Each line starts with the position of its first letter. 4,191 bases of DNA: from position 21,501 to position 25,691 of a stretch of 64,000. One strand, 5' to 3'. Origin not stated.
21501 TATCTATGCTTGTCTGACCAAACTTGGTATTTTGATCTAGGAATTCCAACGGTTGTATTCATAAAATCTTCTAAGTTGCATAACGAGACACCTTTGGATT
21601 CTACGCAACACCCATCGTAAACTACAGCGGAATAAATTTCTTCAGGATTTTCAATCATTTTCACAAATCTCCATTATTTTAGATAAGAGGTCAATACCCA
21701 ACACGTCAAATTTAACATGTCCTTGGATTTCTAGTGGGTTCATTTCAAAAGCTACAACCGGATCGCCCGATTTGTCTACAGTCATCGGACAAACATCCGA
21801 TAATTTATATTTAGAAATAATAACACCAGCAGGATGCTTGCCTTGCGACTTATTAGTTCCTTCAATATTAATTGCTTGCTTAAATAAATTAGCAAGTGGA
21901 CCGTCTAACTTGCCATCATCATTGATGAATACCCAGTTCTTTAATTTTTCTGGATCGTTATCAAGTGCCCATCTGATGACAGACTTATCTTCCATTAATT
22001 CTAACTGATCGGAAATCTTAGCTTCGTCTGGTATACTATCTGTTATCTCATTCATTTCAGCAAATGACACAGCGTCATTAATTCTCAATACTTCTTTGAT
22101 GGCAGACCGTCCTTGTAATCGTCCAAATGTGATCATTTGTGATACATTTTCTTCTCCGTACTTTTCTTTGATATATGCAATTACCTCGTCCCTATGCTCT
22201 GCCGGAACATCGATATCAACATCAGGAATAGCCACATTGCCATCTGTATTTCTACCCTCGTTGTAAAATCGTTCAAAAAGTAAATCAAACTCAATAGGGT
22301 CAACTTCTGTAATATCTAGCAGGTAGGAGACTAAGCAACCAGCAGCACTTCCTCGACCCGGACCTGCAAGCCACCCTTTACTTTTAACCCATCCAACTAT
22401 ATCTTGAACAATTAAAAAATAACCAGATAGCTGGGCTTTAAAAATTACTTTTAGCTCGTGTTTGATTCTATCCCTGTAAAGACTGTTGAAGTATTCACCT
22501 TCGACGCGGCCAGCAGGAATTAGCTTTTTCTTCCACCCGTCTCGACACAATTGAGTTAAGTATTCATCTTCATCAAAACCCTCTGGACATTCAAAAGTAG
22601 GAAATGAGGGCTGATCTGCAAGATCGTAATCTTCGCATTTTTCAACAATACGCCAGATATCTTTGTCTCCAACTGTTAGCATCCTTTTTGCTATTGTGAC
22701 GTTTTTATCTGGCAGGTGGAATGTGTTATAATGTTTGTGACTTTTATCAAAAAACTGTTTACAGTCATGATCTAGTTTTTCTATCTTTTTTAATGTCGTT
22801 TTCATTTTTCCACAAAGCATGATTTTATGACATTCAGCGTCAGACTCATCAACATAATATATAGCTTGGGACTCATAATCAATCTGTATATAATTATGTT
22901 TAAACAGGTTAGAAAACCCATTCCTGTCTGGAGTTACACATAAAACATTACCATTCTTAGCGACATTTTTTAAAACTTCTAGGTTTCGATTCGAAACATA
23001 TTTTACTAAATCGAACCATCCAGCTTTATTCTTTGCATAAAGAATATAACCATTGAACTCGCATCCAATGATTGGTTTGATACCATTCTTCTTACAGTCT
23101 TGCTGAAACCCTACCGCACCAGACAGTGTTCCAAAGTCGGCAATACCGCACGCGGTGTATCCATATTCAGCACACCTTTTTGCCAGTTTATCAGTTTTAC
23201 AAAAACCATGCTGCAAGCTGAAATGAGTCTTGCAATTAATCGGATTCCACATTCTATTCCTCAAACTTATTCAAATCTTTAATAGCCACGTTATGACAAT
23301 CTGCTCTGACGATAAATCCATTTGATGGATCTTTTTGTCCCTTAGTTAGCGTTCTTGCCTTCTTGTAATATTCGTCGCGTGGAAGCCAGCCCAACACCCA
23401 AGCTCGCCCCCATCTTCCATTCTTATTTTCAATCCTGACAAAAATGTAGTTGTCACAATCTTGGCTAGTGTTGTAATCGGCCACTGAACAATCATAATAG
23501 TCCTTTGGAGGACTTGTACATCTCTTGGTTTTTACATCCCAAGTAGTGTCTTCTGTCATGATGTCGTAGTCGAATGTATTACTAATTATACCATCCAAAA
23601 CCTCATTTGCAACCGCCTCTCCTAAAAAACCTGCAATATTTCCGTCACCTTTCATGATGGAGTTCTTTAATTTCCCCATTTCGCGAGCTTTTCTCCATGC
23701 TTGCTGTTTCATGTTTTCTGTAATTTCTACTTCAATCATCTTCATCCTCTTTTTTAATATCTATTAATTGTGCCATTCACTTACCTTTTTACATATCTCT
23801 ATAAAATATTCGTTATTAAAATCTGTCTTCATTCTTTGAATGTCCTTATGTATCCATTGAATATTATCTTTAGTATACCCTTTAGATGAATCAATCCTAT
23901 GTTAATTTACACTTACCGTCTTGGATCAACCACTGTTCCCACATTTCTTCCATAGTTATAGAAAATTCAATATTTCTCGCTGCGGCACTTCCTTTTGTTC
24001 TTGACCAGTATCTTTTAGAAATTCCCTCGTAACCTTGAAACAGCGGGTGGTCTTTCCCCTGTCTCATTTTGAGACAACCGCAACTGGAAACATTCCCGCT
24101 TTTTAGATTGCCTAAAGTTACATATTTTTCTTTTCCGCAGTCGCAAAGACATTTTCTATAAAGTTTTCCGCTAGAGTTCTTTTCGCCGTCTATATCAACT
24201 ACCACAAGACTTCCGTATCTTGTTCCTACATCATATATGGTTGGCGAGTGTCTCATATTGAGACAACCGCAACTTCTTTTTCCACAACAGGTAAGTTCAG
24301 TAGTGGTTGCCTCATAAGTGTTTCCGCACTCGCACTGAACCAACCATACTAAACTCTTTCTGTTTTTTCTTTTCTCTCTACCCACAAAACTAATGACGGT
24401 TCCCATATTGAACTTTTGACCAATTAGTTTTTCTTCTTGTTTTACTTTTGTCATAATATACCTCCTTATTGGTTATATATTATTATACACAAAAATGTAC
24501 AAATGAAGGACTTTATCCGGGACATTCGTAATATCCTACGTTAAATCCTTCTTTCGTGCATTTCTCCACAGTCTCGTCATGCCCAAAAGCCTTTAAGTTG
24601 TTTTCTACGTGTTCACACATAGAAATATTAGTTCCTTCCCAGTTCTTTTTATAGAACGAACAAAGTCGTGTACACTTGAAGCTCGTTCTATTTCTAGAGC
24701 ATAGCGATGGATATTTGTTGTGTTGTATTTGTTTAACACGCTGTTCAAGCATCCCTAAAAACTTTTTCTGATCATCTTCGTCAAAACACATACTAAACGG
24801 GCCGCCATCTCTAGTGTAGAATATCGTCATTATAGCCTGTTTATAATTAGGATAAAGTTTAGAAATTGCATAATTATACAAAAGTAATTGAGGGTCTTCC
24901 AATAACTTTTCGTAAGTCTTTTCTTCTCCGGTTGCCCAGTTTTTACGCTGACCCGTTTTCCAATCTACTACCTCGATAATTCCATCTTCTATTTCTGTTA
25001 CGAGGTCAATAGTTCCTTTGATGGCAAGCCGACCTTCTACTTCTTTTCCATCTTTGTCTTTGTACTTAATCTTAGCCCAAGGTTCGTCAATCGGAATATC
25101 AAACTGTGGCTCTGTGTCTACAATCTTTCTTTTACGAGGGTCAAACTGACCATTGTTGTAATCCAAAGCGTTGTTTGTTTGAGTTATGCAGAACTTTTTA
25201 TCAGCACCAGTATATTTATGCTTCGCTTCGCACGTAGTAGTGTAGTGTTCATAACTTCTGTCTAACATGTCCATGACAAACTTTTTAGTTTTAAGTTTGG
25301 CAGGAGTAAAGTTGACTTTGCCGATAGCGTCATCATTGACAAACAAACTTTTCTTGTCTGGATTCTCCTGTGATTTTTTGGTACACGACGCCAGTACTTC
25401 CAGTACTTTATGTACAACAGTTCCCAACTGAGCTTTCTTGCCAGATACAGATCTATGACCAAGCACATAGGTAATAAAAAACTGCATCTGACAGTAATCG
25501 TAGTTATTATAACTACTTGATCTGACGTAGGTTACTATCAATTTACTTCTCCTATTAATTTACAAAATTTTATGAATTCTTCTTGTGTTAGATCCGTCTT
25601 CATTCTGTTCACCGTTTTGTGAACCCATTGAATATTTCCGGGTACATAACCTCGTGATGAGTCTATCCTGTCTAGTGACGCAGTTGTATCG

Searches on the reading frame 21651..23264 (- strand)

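Call 13: search_protein_families(library=pfam, proteins=[window:21651-23264:-], max_evalue=0.01)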
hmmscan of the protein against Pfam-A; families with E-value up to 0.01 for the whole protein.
window:21651-23264:- (537 aa): 2 families
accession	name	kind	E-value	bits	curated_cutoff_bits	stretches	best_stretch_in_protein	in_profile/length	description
PF07733.18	DNA_pol3_alpha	-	9.7e-71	238.9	23.9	1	234-523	1-260/260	Bacterial DNA polymerase III alpha NTPase domain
PF02811.25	PHP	-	1.8e-16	61.3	26.4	1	11-96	4-98/164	PHP domain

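Call 14: search_protein_families(library=phrogs, proteins=[window:21651-23264:-], max_evalue=0.001)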
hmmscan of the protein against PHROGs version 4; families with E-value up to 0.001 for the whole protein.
window:21651-23264:- (537 aa): 7 families
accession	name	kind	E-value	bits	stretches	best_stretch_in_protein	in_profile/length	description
phrog_405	-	DNA, RNA and nucleotide metabolism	1.3e-118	398.6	2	135-535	246-612/1190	DNA polymerase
phrog_11165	-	DNA, RNA and nucleotide metabolism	6e-45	154.5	1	241-533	20-291/782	DNA polymerase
phrog_13169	-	DNA, RNA and nucleotide metabolism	1.1e-37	131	2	136-339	206-414/463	DNA polymerase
phrog_21652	-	DNA, RNA and nucleotide metabolism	1.8e-32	113.6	1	307-534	37-247/476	DNA polymerase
phrog_7513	-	unknown function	5.1e-30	105.7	2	231-341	342-451/461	-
phrog_12219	-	DNA, RNA and nucleotide metabolism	1.3e-22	80.9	1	347-533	2-176/823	DNA polymerase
phrog_11127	-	DNA, RNA and nucleotide metabolism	6.2e-06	27.3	1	148-334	25-170/171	DNA polymerase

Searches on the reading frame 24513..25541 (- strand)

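Call 71: search_protein_families(library=phrogs, proteins=[window:24513-25541:-], max_evalue=0.00001)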
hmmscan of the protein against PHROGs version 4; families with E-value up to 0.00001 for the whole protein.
window:24513-25541:- (342 aa): 2 families
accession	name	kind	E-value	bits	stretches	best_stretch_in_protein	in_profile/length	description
phrog_69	-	DNA, RNA and nucleotide metabolism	1.1e-20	75.2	1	5-244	89-267/501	exonuclease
phrog_1218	-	DNA, RNA and nucleotide metabolism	1.5e-11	45.2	1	5-240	9-201/364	exonuclease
